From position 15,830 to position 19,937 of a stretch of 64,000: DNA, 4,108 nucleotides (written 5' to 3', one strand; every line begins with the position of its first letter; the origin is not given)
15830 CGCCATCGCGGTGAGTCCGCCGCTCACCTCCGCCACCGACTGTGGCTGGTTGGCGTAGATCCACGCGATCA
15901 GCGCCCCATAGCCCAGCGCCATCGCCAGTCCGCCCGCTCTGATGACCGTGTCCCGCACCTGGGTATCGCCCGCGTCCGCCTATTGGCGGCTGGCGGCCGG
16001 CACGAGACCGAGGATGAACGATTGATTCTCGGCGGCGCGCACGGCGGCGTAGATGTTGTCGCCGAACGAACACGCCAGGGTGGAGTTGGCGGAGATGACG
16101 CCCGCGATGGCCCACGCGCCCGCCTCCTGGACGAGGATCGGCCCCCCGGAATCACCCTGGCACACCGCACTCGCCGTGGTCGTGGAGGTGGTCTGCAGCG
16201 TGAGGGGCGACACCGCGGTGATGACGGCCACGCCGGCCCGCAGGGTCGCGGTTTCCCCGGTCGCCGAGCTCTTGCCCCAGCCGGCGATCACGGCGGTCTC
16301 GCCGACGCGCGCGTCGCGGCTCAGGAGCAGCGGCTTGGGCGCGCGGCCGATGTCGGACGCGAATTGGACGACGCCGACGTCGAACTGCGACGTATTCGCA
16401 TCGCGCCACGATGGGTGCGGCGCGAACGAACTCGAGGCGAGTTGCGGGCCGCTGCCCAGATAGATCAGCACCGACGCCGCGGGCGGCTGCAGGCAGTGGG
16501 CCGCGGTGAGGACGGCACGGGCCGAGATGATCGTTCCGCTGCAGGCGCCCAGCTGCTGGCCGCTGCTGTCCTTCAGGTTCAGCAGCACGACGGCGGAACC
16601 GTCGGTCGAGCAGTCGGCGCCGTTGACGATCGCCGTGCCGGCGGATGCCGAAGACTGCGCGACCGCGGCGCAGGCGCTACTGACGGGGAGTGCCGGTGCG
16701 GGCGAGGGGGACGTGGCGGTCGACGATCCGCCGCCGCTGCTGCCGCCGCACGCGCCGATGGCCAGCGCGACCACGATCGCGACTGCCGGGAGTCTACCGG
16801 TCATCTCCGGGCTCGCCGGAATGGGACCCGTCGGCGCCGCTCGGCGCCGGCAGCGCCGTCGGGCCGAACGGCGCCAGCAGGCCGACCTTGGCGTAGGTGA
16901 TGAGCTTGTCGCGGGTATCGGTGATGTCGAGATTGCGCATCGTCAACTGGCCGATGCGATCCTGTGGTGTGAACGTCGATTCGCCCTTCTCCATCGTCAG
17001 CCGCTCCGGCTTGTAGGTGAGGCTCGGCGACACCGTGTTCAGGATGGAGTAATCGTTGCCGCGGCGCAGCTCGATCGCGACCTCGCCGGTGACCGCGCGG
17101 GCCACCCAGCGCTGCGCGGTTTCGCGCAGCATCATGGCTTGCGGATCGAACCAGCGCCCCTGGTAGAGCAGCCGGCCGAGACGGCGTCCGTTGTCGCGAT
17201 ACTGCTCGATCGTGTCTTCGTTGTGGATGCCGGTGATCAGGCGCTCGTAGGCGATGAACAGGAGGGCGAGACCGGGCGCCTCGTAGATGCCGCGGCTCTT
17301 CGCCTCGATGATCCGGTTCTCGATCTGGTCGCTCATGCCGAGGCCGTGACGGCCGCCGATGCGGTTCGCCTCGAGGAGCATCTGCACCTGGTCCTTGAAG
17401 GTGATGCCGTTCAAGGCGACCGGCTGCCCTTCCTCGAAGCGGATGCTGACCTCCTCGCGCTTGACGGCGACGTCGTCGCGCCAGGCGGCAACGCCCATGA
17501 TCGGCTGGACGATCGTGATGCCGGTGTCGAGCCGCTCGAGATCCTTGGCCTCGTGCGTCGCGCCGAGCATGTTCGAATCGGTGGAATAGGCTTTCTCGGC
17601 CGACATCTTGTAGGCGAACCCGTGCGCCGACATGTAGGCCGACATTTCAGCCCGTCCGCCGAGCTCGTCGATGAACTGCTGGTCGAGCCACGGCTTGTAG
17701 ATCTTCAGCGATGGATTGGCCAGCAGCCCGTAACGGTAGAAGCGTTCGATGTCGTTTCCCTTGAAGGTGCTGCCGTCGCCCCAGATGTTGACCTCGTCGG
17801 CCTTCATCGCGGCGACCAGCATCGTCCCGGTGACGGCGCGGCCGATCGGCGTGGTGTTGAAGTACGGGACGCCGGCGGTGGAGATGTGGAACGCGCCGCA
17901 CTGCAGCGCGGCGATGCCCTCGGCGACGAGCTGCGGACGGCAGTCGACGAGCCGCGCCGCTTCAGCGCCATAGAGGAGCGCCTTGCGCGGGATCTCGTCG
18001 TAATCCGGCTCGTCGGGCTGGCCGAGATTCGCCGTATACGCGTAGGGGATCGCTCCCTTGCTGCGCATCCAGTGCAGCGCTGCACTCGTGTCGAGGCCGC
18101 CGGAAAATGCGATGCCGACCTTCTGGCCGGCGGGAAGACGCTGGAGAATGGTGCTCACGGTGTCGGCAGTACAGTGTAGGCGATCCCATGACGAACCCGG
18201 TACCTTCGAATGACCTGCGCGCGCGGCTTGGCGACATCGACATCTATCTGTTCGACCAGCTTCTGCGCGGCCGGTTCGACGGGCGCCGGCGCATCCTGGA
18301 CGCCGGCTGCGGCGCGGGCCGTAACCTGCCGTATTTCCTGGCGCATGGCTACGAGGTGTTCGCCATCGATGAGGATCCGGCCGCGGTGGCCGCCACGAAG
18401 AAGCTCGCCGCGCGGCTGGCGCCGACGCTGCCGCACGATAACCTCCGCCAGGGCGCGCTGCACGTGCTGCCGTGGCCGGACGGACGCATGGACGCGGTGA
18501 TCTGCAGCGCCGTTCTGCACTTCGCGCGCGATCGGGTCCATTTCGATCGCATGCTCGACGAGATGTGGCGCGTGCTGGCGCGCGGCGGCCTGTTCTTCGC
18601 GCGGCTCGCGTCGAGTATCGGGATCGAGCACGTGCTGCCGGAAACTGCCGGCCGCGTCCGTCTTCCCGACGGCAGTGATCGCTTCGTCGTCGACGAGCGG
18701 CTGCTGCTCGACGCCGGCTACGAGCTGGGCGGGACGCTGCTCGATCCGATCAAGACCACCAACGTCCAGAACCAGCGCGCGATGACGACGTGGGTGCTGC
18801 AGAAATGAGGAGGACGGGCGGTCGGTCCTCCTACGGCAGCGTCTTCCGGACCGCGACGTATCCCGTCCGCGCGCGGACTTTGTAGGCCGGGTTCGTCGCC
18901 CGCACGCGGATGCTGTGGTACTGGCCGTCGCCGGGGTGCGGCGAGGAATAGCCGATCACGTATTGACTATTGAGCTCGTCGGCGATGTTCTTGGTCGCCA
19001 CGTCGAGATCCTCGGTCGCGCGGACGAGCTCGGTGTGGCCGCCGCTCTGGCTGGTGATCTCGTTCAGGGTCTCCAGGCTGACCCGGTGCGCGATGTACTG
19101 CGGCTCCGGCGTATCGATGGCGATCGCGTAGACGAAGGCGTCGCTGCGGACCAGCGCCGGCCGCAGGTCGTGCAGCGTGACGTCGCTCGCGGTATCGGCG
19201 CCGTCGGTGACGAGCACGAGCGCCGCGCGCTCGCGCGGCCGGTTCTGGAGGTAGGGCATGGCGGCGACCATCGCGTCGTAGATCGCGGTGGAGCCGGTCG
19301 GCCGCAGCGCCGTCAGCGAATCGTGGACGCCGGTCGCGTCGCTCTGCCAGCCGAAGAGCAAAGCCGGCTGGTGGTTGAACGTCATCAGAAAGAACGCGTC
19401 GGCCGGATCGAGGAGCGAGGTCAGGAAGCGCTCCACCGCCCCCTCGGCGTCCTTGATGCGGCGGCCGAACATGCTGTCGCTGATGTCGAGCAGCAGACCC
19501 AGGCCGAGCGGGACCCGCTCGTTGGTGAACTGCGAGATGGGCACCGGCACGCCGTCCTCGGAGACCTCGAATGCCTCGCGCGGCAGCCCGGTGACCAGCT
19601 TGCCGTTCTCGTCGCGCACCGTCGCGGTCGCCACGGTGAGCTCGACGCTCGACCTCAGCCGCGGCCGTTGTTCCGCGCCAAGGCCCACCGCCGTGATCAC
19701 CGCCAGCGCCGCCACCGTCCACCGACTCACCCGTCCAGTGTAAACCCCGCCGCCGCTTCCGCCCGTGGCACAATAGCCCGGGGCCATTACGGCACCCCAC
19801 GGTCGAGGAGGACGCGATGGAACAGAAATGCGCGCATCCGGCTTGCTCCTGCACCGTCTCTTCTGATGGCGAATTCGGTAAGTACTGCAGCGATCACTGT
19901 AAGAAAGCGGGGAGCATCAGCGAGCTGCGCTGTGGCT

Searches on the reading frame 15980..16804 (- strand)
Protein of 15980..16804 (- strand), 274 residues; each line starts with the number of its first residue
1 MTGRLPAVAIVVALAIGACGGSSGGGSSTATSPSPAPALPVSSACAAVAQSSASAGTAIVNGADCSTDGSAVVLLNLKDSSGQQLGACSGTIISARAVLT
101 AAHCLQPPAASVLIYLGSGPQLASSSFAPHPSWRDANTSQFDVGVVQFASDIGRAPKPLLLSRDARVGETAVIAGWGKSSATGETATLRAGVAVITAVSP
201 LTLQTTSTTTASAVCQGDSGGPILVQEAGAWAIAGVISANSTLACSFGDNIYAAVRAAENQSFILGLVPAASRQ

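Call 15: search_protein_families(library=pfam, proteins=[window:15980-16804:-], max_evalue=0.01)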
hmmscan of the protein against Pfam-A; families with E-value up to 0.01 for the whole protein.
window:15980-16804:- (274 aa): 2 families
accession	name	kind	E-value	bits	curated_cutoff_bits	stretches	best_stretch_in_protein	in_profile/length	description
PF00089.32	Trypsin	-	9e-22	78.4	20.6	1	60-256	2-212/220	Trypsin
PF13365.12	Trypsin_2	-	2.6e-09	38.4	27.6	1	88-225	1-136/144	Trypsin-like peptidase domain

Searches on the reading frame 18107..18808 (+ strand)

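Call 15: search_protein_families(library=pfam, proteins=[window:18107-18808:+], max_evalue=0.01)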
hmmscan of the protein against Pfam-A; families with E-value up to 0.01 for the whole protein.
window:18107-18808:+ (233 aa): 7 families
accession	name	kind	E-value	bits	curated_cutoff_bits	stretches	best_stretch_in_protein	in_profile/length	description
PF08241.18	Methyltransf_11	-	7e-18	65.5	21.2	1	64-164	1-94/95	Methyltransferase domain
PF13649.12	Methyltransf_25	-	3.6e-16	60.1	27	1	63-161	1-97/97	Methyltransferase domain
PF08242.18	Methyltransf_12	-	4.5e-13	50.2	30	1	64-163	1-98/98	Methyltransferase domain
PF13847.12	Methyltransf_31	-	1.7e-09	37.9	27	1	61-169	5-113/145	Methyltransferase domain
PF13489.12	Methyltransf_23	-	6e-08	33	27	1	55-165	18-116/164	Methyltransferase domain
PF03848.20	TehB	-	9.3e-05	22.4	20.4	1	62-103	33-74/193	Tellurite resistance protein TehB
PF05175.20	MTS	-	0.00044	20.4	23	1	60-195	32-168/170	Methyltransferase small domain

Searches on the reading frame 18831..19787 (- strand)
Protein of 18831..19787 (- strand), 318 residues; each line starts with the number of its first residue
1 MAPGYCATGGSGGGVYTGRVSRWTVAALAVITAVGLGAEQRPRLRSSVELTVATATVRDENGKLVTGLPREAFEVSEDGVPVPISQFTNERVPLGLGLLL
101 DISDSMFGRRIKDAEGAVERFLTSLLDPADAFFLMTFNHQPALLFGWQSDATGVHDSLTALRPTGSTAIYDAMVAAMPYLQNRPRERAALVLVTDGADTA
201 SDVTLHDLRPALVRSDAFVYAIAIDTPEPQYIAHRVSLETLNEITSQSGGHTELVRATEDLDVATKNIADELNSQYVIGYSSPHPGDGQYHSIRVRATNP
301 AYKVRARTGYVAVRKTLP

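Call 15: search_protein_families(library=pfam, proteins=[window:18831-19787:-], max_evalue=0.01)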
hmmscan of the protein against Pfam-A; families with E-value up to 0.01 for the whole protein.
window:18831-19787:- (318 aa): 2 families
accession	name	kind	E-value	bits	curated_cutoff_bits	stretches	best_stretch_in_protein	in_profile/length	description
PF13519.12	VWA_2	-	2.6e-14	54.2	27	1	98-196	3-106/107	von Willebrand factor type A domain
PF00092.34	VWA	-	6e-09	36.8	23.8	1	98-253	4-160/174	von Willebrand factor type A domain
